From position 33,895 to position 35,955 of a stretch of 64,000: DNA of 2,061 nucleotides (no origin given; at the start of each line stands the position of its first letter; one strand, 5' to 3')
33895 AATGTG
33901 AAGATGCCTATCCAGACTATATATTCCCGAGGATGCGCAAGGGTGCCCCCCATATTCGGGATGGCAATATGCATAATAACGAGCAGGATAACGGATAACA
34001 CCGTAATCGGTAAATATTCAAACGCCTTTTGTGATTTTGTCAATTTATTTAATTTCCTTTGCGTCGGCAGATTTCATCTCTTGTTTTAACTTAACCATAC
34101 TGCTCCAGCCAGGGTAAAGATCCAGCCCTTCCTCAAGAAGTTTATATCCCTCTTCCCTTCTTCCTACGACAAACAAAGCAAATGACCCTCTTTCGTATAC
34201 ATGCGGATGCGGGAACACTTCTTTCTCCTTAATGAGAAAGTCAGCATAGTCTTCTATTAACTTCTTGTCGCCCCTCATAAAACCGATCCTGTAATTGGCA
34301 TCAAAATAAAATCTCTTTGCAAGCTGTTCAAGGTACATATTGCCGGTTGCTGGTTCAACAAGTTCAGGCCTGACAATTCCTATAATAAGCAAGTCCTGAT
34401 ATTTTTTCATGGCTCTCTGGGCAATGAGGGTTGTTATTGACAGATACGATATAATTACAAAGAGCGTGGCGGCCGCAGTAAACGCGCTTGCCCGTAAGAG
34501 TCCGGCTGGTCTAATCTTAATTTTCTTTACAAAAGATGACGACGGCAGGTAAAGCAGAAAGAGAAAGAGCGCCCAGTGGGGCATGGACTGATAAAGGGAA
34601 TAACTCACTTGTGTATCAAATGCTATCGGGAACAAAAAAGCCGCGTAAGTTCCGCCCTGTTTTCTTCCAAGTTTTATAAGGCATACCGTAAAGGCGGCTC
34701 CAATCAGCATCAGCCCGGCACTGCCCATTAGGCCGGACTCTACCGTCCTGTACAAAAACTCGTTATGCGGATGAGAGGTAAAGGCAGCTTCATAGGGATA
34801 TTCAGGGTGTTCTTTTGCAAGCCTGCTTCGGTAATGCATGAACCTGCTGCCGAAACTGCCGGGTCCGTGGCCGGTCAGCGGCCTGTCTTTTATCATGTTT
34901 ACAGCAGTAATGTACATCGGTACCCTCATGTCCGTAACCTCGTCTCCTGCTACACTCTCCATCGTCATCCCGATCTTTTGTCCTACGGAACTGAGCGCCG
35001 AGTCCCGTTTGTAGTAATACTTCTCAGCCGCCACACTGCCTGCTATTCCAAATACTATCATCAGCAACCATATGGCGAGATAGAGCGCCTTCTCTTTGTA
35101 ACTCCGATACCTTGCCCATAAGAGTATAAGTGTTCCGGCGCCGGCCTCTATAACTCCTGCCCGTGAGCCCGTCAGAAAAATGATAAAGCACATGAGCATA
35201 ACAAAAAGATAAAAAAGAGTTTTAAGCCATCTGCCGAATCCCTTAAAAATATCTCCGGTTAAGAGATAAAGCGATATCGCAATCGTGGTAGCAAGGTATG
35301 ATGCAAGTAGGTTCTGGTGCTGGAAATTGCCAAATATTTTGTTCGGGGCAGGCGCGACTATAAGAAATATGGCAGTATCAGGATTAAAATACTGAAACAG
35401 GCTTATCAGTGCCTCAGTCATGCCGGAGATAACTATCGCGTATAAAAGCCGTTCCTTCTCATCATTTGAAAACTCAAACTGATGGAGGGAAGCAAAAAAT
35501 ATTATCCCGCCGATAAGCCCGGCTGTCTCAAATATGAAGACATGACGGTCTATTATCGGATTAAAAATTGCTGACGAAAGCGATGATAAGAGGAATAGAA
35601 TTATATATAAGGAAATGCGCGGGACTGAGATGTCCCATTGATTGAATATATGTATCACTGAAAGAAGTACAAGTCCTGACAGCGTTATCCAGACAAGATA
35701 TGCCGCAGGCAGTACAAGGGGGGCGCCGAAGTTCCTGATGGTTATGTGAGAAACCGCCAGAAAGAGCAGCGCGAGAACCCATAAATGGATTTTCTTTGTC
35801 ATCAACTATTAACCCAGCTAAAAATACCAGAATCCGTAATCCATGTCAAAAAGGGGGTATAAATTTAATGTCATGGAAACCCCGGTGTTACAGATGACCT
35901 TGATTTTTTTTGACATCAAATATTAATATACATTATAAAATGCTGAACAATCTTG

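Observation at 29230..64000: ~35 kb extracellular electron transfer island: about 115 heme-c motifs, one strand, AT-rich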

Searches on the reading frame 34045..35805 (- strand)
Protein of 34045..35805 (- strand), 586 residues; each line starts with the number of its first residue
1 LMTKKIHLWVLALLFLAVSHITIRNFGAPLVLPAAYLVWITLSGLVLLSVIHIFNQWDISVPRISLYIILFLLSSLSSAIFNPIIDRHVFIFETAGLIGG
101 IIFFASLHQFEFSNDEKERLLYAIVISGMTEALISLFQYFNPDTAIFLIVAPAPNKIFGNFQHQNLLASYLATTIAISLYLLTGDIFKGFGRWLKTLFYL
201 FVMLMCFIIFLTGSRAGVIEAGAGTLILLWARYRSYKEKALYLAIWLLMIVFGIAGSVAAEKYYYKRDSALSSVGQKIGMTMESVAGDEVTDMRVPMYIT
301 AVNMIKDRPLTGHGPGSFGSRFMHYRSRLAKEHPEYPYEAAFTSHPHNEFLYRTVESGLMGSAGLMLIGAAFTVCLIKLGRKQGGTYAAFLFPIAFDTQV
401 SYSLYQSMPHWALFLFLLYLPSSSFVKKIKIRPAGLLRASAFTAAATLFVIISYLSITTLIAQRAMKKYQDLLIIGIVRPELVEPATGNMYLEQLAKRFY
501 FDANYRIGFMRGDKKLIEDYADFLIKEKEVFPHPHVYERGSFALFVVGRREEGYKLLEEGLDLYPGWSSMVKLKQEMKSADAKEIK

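Call 4: search_protein_families(library=pfam, proteins=[window:34045-35805:-], max_evalue=0.01)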
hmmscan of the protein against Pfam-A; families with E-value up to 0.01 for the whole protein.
window:34045-35805:- (586 aa): 4 families
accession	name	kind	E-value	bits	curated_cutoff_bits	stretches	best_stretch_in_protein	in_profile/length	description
PF04932.20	Wzy_C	-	6.5e-22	78.4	31.7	1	201-365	2-148/149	O-Antigen ligase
PF11846.14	Wzy_C_2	-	1.5e-09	38.6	28.5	1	389-566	5-178/191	Virulence factor membrane-bound polymerase, C-terminal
PF15864.10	PglL_A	-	1.2e-06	28.7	25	1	157-182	1-26/26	Protein glycosylation ligase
PF13886.12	TM7S3_TM198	-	0.0035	17.5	29.2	1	359-460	55-156/199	TM7S3/TM198-like domain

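Call 104: search_protein_families(library=ncbifam, proteins=[window:34045-35805:-], max_evalue=0.001)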
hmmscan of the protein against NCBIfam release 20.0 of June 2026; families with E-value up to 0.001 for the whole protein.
window:34045-35805:- (586 aa): 1 family
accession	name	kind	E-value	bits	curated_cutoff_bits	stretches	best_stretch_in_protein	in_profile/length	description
TIGR00947.1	2A73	equivalog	1.1e-11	44.5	366.4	1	26-317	31-315/425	IctB family putative bicarbonate transporter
